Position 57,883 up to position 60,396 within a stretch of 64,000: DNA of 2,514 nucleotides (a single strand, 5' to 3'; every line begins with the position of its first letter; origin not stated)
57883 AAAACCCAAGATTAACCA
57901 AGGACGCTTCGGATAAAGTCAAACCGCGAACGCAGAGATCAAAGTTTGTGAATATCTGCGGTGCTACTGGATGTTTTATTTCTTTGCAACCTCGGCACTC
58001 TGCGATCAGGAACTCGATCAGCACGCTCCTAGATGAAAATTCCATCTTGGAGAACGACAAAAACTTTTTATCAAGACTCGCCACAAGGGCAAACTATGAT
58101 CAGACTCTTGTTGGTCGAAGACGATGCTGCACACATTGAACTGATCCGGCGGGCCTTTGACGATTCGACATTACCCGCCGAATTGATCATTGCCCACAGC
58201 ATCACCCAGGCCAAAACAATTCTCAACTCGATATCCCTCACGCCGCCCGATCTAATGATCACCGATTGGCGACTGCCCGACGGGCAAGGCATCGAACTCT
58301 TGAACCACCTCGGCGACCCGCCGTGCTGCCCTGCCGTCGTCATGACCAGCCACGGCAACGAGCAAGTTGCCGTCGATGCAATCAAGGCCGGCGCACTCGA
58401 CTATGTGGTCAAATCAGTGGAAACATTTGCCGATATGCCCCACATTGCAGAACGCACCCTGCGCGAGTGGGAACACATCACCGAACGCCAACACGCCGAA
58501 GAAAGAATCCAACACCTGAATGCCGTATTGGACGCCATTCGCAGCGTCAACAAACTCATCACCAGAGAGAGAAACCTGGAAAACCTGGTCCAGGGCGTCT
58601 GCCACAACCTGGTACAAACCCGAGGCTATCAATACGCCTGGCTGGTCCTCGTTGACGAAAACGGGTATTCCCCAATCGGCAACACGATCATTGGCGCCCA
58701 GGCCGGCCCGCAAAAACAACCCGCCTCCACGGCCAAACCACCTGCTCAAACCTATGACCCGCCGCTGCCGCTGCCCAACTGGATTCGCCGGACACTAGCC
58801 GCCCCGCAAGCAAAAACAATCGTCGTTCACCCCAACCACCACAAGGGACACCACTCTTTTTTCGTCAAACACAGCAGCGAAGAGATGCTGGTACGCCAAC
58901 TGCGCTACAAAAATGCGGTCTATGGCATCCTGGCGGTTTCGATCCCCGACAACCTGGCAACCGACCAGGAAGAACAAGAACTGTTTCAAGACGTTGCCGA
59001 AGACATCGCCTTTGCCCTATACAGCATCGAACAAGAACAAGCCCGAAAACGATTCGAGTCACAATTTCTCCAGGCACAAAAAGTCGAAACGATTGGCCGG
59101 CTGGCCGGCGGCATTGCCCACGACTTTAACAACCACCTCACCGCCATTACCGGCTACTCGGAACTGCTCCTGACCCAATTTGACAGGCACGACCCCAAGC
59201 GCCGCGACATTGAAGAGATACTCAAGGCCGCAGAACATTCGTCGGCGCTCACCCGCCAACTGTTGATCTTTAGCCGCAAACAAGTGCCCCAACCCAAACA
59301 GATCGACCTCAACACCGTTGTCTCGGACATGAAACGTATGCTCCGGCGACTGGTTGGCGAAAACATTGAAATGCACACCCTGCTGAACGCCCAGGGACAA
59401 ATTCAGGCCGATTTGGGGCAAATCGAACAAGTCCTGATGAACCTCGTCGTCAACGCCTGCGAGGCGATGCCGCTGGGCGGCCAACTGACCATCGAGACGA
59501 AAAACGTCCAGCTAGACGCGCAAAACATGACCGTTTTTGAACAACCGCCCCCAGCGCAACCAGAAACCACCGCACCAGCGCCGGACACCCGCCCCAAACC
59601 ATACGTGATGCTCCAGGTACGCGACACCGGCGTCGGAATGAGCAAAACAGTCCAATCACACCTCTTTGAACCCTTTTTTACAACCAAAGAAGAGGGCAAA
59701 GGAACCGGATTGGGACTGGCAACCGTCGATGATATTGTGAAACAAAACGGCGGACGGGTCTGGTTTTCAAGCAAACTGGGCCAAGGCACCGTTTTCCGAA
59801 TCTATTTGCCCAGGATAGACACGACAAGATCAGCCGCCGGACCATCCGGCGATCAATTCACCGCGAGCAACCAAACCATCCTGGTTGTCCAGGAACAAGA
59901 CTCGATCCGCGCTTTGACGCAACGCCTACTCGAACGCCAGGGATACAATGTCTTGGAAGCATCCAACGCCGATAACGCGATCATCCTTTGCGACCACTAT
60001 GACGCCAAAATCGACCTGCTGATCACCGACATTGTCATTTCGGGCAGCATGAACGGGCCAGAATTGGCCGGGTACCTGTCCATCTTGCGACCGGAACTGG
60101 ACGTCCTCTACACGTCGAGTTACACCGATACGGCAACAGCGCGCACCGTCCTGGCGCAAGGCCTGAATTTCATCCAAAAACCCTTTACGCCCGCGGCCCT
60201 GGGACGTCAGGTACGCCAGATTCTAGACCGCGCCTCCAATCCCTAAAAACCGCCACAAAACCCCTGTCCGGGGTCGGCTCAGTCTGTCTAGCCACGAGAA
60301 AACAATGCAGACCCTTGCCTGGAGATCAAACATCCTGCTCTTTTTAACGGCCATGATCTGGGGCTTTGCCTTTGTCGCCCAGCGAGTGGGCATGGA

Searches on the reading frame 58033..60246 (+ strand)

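Call 58: search_protein_families(library=pfam, proteins=[window:58033-60246:+])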
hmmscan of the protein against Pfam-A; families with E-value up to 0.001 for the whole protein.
window:58033-60246:+ (737 aa): 5 families
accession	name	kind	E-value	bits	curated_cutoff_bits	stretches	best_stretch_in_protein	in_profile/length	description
PF00072.30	Response_reg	-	3.3e-33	114.6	30.2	2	26-130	2-102/111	Response regulator receiver domain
PF02518.31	HATPase_c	-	2.9e-21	76.4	26.4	1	462-594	4-109/111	Histidine kinase-, DNA gyrase B-, and HSP90-like ATPase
PF00512.31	HisKA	-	5.5e-09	36.4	26.9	1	355-417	3-64/66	His Kinase A (phospho-acceptor) domain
PF13185.12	GAF_2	-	3e-07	31.2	28.6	1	180-329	2-135/136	GAF domain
PF01590.32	GAF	-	0.00012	23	22.4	1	181-329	1-133/133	GAF domain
